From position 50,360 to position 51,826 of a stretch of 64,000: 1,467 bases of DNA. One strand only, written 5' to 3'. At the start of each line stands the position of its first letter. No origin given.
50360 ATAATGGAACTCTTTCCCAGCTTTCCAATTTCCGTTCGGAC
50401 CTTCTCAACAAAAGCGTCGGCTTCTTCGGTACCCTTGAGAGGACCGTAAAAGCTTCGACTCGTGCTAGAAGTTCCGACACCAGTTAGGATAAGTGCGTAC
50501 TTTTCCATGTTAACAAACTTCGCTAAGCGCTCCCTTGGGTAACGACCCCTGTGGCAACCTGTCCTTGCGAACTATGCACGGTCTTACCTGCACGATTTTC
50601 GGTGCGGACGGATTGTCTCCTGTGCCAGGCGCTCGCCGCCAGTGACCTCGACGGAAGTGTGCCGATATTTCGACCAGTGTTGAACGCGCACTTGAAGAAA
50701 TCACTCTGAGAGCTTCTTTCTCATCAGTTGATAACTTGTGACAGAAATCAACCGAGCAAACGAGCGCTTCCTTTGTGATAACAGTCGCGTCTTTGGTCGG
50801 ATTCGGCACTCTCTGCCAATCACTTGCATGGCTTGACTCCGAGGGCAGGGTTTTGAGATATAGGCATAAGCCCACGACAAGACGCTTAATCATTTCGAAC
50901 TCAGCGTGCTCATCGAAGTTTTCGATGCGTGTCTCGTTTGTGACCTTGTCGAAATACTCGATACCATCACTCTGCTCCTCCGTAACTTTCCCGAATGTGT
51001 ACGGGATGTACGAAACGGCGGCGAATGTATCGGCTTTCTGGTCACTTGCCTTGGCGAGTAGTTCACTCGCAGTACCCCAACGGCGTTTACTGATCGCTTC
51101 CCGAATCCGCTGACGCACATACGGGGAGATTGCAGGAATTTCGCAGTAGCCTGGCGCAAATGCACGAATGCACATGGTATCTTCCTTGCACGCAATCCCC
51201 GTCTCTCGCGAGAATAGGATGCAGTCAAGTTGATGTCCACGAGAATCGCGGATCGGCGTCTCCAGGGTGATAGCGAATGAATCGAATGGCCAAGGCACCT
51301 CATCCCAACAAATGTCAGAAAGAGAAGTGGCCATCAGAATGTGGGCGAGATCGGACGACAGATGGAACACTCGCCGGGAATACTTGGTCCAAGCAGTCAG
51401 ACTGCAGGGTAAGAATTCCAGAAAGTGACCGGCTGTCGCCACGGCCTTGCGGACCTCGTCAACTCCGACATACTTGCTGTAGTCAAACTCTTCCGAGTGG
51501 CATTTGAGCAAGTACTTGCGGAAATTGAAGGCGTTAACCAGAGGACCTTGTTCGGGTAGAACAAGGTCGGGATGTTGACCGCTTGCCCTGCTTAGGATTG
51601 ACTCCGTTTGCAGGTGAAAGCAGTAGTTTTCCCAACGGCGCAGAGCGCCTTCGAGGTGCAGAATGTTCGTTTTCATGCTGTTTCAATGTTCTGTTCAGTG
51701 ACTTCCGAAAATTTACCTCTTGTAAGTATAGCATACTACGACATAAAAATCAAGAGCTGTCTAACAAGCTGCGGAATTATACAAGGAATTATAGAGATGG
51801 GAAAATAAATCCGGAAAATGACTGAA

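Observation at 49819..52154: Unknown two-gene operon (388 aa + 76 aa) flanked by decayed Bro-N/DinD-like and RhuM-like genes inside the ribosomal operon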

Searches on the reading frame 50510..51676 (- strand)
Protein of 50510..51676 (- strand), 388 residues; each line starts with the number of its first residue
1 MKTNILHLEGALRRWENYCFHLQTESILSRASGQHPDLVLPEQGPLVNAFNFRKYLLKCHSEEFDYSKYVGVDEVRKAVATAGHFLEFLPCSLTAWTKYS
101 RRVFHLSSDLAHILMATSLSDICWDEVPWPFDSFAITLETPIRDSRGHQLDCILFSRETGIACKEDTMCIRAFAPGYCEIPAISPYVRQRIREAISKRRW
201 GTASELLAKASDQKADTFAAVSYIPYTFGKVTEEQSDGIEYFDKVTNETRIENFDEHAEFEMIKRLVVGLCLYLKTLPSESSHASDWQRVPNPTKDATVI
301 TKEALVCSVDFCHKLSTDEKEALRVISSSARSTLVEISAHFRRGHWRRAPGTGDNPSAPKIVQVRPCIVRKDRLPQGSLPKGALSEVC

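Call 4: search_protein_families(library=pfam, proteins=[window:50510-51676:-], max_evalue=1)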
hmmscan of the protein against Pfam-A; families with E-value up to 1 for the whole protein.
window:50510-51676:- (388 aa): 0 families

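Call 5: search_protein_families(library=padloc, proteins=[window:50510-51676:-], max_evalue=1)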
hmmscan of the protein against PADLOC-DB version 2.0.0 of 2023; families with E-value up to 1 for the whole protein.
window:50510-51676:- (388 aa): 0 families

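Call 6: search_protein_families(library=phrogs, proteins=[window:50510-51676:-], max_evalue=1)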
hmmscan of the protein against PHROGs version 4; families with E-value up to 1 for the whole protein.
window:50510-51676:- (388 aa): 1 family
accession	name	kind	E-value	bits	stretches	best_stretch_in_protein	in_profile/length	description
phrog_6160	-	unknown function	0.098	13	1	237-347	179-293/322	-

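Call 7: search_protein_families(library=ncbifam, proteins=[window:50510-51676:-], max_evalue=1)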
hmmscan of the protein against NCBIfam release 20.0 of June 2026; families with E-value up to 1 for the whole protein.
window:50510-51676:- (388 aa): 0 families

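Call 8: find_homologous_proteins(query=window:50510-51676:-, max_evalue=0.001)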
Query window:50510-51676:- (388 aa): 22 proteins with E <= 0.001 among 3676 candidates.
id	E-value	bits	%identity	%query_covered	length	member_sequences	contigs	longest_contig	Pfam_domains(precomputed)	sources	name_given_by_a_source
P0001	2.6e-266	901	100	100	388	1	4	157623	PF26125.1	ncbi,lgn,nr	ncbi:hypothetical protein KGQ27_00755 [Patescibacteria group bacterium]|nr:hypothetical protein [Pat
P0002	5.1e-130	452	52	98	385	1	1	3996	PF26125.1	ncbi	-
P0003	3.6e-128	446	51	100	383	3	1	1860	PF26125.1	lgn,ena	-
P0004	3.9e-122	426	49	100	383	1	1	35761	PF26125.1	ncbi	-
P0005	9.9e-79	283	49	70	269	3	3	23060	PF26125.1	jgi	jgi:hypothetical protein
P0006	1.0e-61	227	36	99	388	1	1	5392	PF26125.1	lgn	-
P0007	2.0e-60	223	36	98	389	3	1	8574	PF26125.1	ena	-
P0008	5.6e-57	212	35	99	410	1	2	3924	PF26125.1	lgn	-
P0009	6.5e-57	212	36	97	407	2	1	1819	PF26125.1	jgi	jgi:hypothetical protein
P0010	1.7e-56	210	34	98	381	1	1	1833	-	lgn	-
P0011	4.0e-54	202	34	99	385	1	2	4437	-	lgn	-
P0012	8.7e-54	201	34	100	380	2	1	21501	PF26125.1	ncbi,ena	-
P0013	8.3e-53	198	32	97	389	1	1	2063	PF26125.1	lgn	-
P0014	9.1e-52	195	33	98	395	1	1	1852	PF26125.1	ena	-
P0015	2.0e-51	193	32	97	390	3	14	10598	-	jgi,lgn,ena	-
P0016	2.0e-48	184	34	99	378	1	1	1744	PF26125.1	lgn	-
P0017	3.7e-48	183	32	98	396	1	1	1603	PF26125.1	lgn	-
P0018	3.6e-46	176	33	99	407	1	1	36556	PF26125.1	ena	-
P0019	1.5e-44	171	32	98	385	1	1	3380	PF26125.1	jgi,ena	-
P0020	3.6e-42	163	31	100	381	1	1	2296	PF26125.1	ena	-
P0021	9.2e-40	155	30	98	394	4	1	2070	PF26125.1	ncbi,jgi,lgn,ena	-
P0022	6.3e-38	149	34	77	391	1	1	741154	PF26125.1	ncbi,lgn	ncbi:MAG: hypothetical protein ACOYUZ_05320 [Patescibacteria group bacterium]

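Call 9: search_solved_structures(query=window:50510-51676:-, max_evalue=10)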
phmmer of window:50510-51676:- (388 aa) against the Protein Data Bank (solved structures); distinct sequences matched with E-value up to 10: 0.

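Call 10: find_encoding_contigs(protein=P0004, flank=8000, max_places=4)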
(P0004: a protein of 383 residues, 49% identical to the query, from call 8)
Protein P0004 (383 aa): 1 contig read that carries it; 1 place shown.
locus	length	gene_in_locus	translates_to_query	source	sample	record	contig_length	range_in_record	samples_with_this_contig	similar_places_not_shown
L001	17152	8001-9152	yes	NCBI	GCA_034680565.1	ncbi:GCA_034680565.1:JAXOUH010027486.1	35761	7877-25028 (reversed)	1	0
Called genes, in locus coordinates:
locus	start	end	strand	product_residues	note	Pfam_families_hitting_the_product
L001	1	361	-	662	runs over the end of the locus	PF23899:SU10_portal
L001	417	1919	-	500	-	-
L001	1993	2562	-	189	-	PF18932:DUF5681 (weak)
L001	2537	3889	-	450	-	PF01555:N6_N4_Mtase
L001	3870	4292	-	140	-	-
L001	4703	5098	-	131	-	-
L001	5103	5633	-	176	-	PF04492:Phage_rep_O (weak)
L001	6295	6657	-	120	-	-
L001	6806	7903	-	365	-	PF01926:MMR_HSR1, PF02421:FeoB_N, PF06071:YchF-GTPase_C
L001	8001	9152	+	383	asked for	PF26125:AcrVA2-like (weak)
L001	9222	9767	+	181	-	-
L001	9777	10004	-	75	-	-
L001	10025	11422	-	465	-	PF00479:G6PD_N, PF02781:G6PD_C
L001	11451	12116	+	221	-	PF14360:PAP2_C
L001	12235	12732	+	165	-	PF09335:VTT_dom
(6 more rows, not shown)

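Call 11: find_encoding_contigs(protein=P0022, flank=8000, max_places=4)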
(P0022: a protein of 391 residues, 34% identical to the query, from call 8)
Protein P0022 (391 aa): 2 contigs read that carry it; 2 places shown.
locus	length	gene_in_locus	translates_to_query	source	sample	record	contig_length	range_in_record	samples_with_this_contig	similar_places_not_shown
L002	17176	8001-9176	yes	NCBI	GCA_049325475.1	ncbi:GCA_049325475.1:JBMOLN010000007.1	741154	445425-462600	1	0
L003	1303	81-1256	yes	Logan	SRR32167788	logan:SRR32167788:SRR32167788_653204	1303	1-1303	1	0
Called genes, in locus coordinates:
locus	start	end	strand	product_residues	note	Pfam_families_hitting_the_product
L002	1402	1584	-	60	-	-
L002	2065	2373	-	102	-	-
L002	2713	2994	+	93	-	PF00216:Bac_DNA_binding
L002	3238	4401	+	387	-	-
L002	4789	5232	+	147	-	-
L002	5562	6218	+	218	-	-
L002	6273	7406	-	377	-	PF01368:DHH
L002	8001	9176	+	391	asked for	PF26125:AcrVA2-like (weak)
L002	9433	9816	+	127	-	-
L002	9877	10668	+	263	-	PF01048:PNP_UDP_1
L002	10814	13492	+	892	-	PF00133:tRNA-synt_1, PF09334:tRNA-synt_1g (weak), PF00133:tRNA-synt_1, PF08264:Anticodon_1, PF10458:Val_tRNA-synt_C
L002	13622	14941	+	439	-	PF11604:CusF_Ec (faint)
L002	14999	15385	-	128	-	-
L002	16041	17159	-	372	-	-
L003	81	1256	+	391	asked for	PF26125:AcrVA2-like (weak)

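Call 14: search_solved_structures(query=A1, max_evalue=10, show_alignments=3)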
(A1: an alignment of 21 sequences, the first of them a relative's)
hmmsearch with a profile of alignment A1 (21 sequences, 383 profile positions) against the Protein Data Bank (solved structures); distinct sequences matched with E-value up to 10: 0.

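Call 27: predict_structure(alignment_id=A1)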
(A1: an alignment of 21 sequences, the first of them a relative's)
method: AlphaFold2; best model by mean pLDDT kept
length: 388 residues; sequences in the alignment: 21
mean_pLDDT: 79.5   pTM: 0.79
mean pLDDT of the five models: 79.5, 77.4, 76.5, 74.4, 73.9
residues with pLDDT >= 90: 173; 70-90: 116; 50-70: 53; < 50: 46
segments of 3 or more residues with pLDDT < 50: 228-232, 332-337, 339-346, 361-371, 381-388
pLDDT, mean of each block of 10 residues (from residue 1): 76 94 96 93 94 92 89 91 84 92 94 84 79 94 89 88 70 92 94 97 94 74 64 52 63 74 91 81 87 83 92 83 79 48 50 66 41 50 34
secondary structure, 60 per line:
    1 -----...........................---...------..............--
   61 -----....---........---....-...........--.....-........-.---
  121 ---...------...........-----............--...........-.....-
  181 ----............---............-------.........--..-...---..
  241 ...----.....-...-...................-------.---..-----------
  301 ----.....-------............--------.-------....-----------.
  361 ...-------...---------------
elements in order: H6-32 H45-58 H66-69 H73-80 H84-87 H89-99 E102-106 H108-115 E133-143 E149-160 E163-173 H175-179 H185-196 H200-211 E219-227 E239-243 E248-252 H258-276 E305-309 H317-328 E345-348 E360-363

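Call 29: fold_search(model_id=the predicted structure, library=pdb)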
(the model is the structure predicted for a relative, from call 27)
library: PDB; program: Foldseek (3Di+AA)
matches with E <= 10: 60; with E <= 0.001: 0
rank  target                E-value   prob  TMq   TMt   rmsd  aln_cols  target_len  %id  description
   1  7ci1_A                1.6e-01  0.35  0.26  0.32  15.0       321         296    7  Crystal structure of AcrVA2 (released 2020-10-14)
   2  7ci1_B                2.4e-01  0.25  0.24  0.30  15.7       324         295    9  Crystal structure of AcrVA2 (released 2020-10-14)
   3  7ci2_A                4.5e-01  0.21  0.27  0.31  14.8       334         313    7  Crystal structure of AcrVA2 in complex with partial MbCpf1 (released 2020-10-14)
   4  1a9x_A                1.3e+00  0.03  0.08  0.04  17.9       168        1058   11  CARBAMOYL PHOSPHATE SYNTHETASE: CAUGHT IN THE ACT OF GLUTAMINE HYDROLYSIS (released 1998-10-21)
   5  6uxd_B                2.0e+00  0.04  0.09  0.15  12.9       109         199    9  2.0A resolution structure of the hypothetical protein CT021 from Chlamydia trachomatis (released 2020-11-11)
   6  9r2v_B                2.3e+00  0.01  0.08  0.13  20.5       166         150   10  De novo designed M16 protein fold (released 2025-05-14)
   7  4ats                  3.1e+00  0.02  0.10  0.13  18.2       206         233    8  Structure of the ORF273 protein from the Acidianus two-tailed virus (released 2012-10-24)
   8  3aaa_A                3.2e+00  0.04  0.10  0.14  11.8       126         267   12  Crystal Structure of Actin capping protein in complex with V-1 (released 2010-08-04)
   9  3all_A                3.4e+00  0.01  0.07  0.07  16.9       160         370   13  Crystal structure of 2-methyl-3-hydroxypyridine-5-carboxylic acid oxygenase, mutant Y270A (released 2011-08-10)
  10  9r2v_A                3.4e+00  0.01  0.06  0.12  17.7       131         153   12  De novo designed M16 protein fold (released 2025-05-14)
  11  2gry                  3.4e+00  0.01  0.10  0.11  18.5       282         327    9  Crystal structure of the human KIF2 motor domain in complex with ADP (released 2006-05-09)
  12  4tvy_A                3.8e+00  0.01  0.07  0.08  15.1       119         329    9  Apo resorufin ligase (released 2014-10-22)
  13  1izn_A                4.0e+00  0.03  0.10  0.13  11.8       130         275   13  Crystal Structure of Actin Filament Capping Protein CapZ (released 2003-04-08)
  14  3hxr                  4.2e+00  0.03  0.09  0.06  14.8       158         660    6  Nucleoporin Nup120 from S.cerevisiae (aa 1-757) (released 2009-07-28)
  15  9r2v_E                4.5e+00  0.01  0.06  0.13  18.8       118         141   12  De novo designed M16 protein fold (released 2025-05-14)
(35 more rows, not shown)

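Call 34: search_protein_families(library=pfam, alignment_id=A1, max_evalue=1)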
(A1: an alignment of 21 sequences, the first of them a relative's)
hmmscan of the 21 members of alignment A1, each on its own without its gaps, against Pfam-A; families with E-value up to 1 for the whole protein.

A. member 1, P0001 (388 aa): 0 families

B. families by the number of members that match (of 21 scanned): 7 families
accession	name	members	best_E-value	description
PF08175.17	SspO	1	0.0014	Small acid-soluble spore protein O family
PF04679.21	DNA_ligase_A_C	1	0.026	ATP dependent DNA ligase C terminal region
PF16983.11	MFS_MOT1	1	0.1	Molybdate transporter of MFS superfamily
PF22762.1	NrS1-pol-like_tail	1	0.11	NrS-1 polymerase-like, tail domain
PF09032.16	Siah-Interact_N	1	0.19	Siah interacting protein, N terminal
PF13101.12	DUF3945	1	0.21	Protein of unknown function (DUF3945)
PF13781.11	DoxX_3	1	0.23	DoxX-like family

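Call 42: find_encoding_contigs(protein=P0018, flank=8000, max_places=3)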
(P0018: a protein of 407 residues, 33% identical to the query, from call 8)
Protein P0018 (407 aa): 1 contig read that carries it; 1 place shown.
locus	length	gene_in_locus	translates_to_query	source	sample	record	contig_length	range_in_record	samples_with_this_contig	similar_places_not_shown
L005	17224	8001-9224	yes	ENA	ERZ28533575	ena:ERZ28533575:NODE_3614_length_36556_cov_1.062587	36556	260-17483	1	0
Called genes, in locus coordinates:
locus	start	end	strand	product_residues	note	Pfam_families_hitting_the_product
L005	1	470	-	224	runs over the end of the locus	-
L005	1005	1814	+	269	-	-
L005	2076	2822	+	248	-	-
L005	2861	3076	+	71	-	-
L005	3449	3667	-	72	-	-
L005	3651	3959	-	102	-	-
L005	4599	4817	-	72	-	PF01909:NTP_transf_2, PF18765:Polbeta (weak)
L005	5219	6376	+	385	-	PF13560:HTH_31 (faint), PF01381:HTH_3, PF06114:Peptidase_M78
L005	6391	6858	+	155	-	PF14367:DUF4411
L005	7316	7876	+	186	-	PF03473:MOSC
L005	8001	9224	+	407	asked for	PF26125:AcrVA2-like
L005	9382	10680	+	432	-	PF26125:AcrVA2-like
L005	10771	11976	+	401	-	PF26125:AcrVA2-like (weak)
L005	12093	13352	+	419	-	PF26125:AcrVA2-like (weak)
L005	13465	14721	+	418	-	PF26125:AcrVA2-like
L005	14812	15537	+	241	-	-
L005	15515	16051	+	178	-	PF26125:AcrVA2-like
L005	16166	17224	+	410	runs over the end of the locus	PF26125:AcrVA2-like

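Call 43: find_encoding_contigs(protein=P0012, flank=8000, max_places=3)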
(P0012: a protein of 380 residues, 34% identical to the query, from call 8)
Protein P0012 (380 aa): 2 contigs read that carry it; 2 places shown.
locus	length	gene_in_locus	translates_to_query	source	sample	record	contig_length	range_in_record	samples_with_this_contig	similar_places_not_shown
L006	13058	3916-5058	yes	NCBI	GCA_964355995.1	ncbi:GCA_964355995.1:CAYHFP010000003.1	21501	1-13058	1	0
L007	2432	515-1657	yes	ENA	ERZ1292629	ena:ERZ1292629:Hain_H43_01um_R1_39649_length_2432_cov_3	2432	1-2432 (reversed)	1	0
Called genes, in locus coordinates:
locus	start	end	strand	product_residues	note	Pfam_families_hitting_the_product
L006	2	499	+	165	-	?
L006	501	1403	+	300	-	PF01435:Peptidase_M48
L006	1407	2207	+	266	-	PF02673:BacA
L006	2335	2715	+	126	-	PF11969:DcpS_C, PF01230:HIT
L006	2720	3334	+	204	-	PF03848:TehB, PF05891:Methyltransf_PK (weak), PF13489:Methyltransf_23, PF13649:Methyltransf_25, PF13847:Methyltransf_31 (faint), PF08241:Methyltransf_11, PF08242:Methyltransf_12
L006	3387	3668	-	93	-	-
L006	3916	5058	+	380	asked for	PF26125:AcrVA2-like (weak)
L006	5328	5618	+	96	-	-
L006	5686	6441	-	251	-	PF00156:Pribosyltran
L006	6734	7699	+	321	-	PF11104:PilM_2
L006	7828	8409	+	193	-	-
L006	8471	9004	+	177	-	-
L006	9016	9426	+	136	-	-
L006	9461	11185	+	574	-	PF05157:MshEN (weak), PF00437:T2SSE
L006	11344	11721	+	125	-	PF00072:Response_reg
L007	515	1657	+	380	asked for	PF26125:AcrVA2-like (weak)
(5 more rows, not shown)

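Call 44: search_protein_representatives(alignment_id=A1)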
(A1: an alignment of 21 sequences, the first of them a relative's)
Query: 21 sequences, 383 profile positions. Proteins with E-value up to 0.001 (for the whole library): 1047; up to 1e-10: 636; up to 1e-30: 476. The best 150 are listed.
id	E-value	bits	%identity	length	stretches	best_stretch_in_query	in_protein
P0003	1.4e-135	468.9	-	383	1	1-382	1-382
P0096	9.7e-133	459.5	-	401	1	1-382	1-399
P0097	2.2e-132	458.4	-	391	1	1-382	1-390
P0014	1.4e-131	455.7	-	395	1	3-381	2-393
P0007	1.7e-128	445.6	-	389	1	1-382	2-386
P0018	7.0e-127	440.2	-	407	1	1-380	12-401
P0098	3.2e-126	438.1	-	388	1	2-382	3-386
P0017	8.0e-126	436.8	-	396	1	1-382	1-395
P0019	1.5e-121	422.7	-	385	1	2-383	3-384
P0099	1.3e-120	419.6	-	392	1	5-381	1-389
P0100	2.1e-120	418.9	-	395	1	1-382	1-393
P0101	3.9e-120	418.0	-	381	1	1-381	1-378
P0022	8.7e-120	416.9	-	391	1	2-382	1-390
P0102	1.0e-119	416.7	-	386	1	6-382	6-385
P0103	1.3e-118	413.1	-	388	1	1-382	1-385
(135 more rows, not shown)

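Call 54: find_related_loci(query=A1, collection=genome_contigs, flank=6000)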
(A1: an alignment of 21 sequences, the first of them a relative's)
Query A1 (388 aa) in genome_contigs; peptide patterns used: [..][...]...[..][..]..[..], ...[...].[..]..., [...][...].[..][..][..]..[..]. (x = any residue, [..] = any of these).
97 stretches matched a pattern; 35 encode a relative of the query (tblastn E <= 1e-3); 35 distinct loci.
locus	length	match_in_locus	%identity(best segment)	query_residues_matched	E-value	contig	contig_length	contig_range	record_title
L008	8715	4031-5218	36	1-383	5e-68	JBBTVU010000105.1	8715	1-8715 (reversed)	MAG: Patescibacteria group bacterium isolate H43-bin138_1 H43_bin138_1_000000000105, whole genome shotgun sequence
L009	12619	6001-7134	36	1-383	5e-67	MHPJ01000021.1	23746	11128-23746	MAG: Candidatus Staskawiczbacteria bacterium RIFOXYB1_FULL_37_44 rifoxyb1_full_scaffold_705, whole genome shotgun sequen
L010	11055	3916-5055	34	1-387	9e-59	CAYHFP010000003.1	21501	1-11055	MAG TPA_asm: uncultured Candidatus Saccharibacteria bacterium isolate ERP119705_co12_151 genome assembly, contig: NODE_2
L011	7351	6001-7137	34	1-382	2e-60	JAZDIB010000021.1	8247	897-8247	MAG: Patescibacteria group bacterium isolate MEGAHIT-group-0.380 k141_3450136, whole genome shotgun sequence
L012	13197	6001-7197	33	1-383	3e-55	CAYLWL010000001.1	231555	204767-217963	MAG TPA_asm: uncultured Candidatus Saccharibacteria bacterium isolate binchicken_co227_1182 genome assembly, contig: NOD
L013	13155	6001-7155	34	5-387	1e-54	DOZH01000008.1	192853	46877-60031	MAG TPA_asm: Candidatus Uhrbacteria bacterium isolate UBA11707 contig_3356, whole genome shotgun sequence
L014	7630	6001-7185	32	8-382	2e-51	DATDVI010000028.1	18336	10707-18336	MAG TPA_asm: Candidatus Andersenbacteria bacterium isolate SMAG_U8080 k141_1618970, whole genome shotgun sequence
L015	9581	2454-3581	33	8-387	2e-49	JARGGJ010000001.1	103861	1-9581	MAG: Patescibacteria group bacterium isolate C14-29 NODE_1_length_103861_cov_8.241049, whole genome shotgun sequence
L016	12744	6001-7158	34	1-387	1e-48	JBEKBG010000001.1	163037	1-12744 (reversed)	MAG: Minisyncoccia bacterium isolate SPRUCE 130 SPRUCE_130_1, whole genome shotgun sequence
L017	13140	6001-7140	34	1-384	6e-47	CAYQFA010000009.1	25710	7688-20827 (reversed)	MAG TPA_asm: uncultured Candidatus Saccharibacteria bacterium isolate binchicken_co3_503 genome assembly, contig: NODE_5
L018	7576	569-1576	33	43-383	4e-46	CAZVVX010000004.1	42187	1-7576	MAG TPA_asm: uncultured Candidatus Saccharibacteria bacterium isolate SRP133034_co1_24 genome assembly, contig: NODE_726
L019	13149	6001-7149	30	1-387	3e-46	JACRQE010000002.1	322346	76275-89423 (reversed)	MAG: Candidatus Uhrbacteria bacterium isolate NC_groundwater_2005_Pr3_S-0.65um_55_6 SR2-18-Sp65_coassembly_scaffold_8702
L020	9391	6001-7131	32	4-388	5e-46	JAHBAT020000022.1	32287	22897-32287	MAG: Candidatus Moraniibacteriota bacterium isolate AQU-10 c_000000166906, whole genome shotgun sequence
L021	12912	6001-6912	35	90-386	4e-44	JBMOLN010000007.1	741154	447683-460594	MAG: Patescibacteria group bacterium isolate Betzabe_MAG025 MAG025_7, whole genome shotgun sequence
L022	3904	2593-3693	31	8-382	1e-43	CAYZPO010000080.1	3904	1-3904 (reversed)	MAG TPA_asm: uncultured Gammaproteobacteria bacterium isolate SRP167671_co1_156 genome assembly, contig: NODE_27393_leng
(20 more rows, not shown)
